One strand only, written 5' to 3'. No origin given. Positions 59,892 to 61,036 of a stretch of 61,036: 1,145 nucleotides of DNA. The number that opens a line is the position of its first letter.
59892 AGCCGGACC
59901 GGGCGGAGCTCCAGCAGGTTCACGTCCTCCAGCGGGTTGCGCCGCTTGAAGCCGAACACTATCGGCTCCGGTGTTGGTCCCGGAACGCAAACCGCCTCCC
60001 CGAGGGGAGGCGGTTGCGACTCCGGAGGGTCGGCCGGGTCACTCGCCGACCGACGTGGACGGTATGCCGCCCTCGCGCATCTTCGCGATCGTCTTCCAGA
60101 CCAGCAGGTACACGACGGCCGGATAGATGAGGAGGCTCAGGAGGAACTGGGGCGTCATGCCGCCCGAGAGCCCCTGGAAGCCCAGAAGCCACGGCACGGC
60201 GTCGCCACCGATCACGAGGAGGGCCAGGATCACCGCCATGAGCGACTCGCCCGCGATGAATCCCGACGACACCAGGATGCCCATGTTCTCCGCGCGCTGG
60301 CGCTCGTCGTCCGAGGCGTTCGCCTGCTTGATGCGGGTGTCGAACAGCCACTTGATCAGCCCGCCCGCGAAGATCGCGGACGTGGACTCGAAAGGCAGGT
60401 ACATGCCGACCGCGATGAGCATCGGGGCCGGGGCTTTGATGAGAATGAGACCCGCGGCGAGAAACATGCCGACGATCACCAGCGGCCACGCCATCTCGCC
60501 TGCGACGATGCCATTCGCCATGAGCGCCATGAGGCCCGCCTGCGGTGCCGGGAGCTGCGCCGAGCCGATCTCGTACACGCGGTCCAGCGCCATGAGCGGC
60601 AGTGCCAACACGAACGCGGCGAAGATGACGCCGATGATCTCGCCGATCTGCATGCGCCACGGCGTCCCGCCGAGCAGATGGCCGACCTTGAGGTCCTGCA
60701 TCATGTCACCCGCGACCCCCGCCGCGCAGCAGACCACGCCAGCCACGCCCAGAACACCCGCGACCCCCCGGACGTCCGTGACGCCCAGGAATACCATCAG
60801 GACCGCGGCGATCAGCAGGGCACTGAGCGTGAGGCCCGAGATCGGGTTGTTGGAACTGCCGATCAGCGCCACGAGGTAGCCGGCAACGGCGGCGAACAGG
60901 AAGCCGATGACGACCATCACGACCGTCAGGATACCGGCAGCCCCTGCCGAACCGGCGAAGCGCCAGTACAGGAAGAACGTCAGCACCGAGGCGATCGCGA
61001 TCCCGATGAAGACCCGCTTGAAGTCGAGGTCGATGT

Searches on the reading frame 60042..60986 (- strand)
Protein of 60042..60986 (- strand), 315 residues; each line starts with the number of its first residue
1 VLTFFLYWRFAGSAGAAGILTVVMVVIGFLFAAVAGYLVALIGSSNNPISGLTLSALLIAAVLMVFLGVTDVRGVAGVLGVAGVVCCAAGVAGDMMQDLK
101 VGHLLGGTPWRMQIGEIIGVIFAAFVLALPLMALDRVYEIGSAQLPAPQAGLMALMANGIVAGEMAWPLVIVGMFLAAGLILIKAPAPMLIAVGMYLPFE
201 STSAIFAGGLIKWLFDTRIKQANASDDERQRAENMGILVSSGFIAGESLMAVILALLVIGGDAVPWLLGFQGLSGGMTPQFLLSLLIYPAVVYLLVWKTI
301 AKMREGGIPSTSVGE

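Call 54: search_protein_families(library=ncbifam, proteins=[window:60042-60986:-], max_evalue=0.00001)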
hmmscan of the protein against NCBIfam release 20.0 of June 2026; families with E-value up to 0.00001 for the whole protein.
window:60042-60986:- (315 aa): 2 families
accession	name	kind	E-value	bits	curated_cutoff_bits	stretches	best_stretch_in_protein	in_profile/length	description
TIGR00733.1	TIGR00733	equivalog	3.3e-49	167.9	182.5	1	16-258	328-588/589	OPT family oligopeptide transporter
TIGR00728.1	OPT_sfam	superfamily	5.1e-27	94.7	128.35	1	19-258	412-656/659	OPT family oligopeptide transporter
